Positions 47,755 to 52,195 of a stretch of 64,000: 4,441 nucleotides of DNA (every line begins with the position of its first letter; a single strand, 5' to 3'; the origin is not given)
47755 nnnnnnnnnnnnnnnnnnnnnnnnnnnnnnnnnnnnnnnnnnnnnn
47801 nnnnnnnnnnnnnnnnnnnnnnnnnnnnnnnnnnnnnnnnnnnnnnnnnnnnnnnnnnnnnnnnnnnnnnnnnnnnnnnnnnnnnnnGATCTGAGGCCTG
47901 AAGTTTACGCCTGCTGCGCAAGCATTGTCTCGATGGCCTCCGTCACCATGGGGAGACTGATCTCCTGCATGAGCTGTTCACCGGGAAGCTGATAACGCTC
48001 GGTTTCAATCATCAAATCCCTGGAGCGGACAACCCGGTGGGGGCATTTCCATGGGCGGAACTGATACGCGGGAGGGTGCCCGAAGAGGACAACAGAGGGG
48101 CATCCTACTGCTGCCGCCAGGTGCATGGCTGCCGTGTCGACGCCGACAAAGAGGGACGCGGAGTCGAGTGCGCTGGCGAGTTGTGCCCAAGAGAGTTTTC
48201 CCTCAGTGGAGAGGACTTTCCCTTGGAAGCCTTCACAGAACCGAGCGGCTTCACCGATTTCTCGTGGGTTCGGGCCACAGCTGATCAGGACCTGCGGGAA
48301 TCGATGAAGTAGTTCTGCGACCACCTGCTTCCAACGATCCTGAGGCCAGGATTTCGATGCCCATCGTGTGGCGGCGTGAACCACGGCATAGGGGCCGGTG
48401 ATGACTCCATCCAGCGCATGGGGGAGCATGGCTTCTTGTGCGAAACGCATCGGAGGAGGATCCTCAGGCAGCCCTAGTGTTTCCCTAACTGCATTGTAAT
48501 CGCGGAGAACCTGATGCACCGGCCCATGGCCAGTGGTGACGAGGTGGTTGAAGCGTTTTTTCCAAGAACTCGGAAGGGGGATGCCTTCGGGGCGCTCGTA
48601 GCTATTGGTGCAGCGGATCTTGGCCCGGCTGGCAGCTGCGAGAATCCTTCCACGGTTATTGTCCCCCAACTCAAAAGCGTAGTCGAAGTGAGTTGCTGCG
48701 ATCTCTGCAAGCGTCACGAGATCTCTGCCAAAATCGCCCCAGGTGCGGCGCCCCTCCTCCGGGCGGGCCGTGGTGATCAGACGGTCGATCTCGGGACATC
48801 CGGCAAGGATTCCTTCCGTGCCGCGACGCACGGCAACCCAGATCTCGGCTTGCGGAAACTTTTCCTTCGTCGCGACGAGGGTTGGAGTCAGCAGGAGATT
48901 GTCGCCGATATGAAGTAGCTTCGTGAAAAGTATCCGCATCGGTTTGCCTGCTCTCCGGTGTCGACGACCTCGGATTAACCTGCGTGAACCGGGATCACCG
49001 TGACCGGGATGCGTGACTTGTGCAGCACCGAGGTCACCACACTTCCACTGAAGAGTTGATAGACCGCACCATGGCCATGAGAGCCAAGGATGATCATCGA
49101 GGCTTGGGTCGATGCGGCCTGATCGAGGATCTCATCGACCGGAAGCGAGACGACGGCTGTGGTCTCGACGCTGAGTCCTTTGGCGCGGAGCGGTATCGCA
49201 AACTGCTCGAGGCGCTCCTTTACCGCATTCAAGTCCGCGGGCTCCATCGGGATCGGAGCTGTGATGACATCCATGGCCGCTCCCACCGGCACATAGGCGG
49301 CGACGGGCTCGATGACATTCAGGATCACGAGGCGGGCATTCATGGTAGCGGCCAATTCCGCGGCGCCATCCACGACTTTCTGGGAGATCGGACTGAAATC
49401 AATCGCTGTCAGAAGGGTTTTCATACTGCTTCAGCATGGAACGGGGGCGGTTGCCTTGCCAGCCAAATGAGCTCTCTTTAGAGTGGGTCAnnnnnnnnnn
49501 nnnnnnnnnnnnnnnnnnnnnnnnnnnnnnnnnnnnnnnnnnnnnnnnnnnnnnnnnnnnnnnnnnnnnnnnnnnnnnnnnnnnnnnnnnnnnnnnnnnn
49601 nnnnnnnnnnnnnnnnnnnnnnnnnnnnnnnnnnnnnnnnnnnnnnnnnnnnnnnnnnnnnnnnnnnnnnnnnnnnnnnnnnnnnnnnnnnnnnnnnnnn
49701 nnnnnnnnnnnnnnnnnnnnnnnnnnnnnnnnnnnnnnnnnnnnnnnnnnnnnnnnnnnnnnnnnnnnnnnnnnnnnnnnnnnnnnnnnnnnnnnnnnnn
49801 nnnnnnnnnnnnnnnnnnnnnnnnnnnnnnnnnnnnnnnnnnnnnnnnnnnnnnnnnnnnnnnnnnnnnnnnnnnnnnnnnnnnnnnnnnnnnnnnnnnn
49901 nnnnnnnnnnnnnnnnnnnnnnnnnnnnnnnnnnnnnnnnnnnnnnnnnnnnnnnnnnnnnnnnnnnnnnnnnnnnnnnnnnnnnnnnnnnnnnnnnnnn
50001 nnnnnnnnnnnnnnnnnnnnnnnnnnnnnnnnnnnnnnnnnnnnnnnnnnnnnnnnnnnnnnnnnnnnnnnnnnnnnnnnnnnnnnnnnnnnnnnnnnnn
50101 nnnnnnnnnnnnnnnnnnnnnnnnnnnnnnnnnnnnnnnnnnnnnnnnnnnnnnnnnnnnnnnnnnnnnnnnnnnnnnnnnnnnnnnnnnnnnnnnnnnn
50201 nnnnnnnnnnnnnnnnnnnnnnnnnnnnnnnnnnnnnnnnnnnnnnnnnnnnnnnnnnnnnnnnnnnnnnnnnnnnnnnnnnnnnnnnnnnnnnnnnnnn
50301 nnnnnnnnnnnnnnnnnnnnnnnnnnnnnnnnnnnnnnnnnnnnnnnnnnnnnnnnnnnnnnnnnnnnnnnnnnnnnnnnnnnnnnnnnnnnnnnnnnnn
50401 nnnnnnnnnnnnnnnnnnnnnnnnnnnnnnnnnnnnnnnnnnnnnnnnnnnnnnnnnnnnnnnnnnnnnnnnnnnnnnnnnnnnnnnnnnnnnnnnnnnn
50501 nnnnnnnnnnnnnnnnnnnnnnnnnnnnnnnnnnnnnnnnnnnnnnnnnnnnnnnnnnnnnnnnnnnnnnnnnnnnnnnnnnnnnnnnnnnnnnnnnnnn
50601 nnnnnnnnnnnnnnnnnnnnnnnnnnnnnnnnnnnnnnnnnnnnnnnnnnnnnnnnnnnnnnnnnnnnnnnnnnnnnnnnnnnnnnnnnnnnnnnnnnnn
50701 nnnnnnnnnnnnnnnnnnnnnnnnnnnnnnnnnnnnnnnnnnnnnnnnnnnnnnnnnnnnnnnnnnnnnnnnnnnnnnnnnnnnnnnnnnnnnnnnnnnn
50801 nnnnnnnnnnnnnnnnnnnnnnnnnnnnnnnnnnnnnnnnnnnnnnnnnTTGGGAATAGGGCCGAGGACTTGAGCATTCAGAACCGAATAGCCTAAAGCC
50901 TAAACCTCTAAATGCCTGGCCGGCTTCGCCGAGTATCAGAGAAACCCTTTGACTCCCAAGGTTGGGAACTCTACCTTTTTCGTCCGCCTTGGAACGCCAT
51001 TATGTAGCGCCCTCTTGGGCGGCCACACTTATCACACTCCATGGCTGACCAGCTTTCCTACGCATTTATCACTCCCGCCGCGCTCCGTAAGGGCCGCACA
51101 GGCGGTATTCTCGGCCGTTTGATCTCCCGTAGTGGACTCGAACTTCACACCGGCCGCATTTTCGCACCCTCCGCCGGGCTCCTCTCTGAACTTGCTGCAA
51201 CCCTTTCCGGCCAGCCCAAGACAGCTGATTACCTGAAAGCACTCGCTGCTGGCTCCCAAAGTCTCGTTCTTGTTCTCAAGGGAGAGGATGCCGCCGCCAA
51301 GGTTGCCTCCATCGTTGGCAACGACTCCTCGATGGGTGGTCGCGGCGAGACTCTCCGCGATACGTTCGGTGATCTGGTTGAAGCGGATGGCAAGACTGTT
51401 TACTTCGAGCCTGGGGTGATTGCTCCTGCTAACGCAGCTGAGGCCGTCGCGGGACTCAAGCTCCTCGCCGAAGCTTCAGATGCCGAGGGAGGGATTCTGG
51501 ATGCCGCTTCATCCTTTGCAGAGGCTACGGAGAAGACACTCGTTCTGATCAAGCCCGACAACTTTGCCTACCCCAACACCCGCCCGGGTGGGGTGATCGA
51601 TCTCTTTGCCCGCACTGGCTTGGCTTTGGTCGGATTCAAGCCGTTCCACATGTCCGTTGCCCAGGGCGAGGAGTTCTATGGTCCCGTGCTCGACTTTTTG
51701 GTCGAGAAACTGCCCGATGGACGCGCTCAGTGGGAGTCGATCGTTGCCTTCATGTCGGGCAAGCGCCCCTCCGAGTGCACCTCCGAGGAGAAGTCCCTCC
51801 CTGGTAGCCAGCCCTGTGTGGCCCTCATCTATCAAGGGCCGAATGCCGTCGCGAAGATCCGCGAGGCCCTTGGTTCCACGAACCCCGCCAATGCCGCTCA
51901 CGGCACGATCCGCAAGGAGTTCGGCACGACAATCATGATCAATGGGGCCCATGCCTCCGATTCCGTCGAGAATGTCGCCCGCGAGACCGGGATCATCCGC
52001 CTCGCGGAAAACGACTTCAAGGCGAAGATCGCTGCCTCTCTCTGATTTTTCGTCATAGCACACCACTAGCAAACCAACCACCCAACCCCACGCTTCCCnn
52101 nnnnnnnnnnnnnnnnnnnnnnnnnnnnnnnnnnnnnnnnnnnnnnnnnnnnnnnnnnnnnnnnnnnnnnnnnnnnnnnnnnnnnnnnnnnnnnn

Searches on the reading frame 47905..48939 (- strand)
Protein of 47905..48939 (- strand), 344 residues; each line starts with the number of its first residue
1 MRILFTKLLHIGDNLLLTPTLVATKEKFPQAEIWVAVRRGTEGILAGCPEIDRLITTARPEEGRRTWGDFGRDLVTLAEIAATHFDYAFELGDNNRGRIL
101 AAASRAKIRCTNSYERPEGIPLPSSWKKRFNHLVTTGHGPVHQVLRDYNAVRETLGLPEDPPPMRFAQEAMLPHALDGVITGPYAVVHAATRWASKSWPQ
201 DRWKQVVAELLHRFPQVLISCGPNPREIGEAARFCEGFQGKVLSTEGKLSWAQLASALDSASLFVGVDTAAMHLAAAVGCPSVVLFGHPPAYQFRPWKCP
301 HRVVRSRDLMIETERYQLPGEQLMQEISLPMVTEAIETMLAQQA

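Call 64: search_protein_families(library=pfam, proteins=[window:47905-48939:-], max_evalue=0.00001)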
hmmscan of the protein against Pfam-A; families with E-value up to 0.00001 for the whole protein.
window:47905-48939:- (344 aa): 1 family
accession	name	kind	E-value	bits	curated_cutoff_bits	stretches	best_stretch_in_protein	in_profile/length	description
PF01075.23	Glyco_transf_9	-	5.7e-26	91.8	22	1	125-306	49-229/247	Glycosyltransferase family 9 (heptosyltransferase)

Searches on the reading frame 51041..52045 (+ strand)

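Call 65: search_protein_families(library=pfam, proteins=[window:51041-52045:+], max_evalue=0.00001)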
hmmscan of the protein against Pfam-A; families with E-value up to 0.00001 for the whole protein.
window:51041-52045:+ (334 aa): 1 family
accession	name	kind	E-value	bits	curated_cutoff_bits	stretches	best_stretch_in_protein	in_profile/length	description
PF00334.24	NDK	-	1.2e-32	113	27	1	164-318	1-128/135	Nucleoside diphosphate kinase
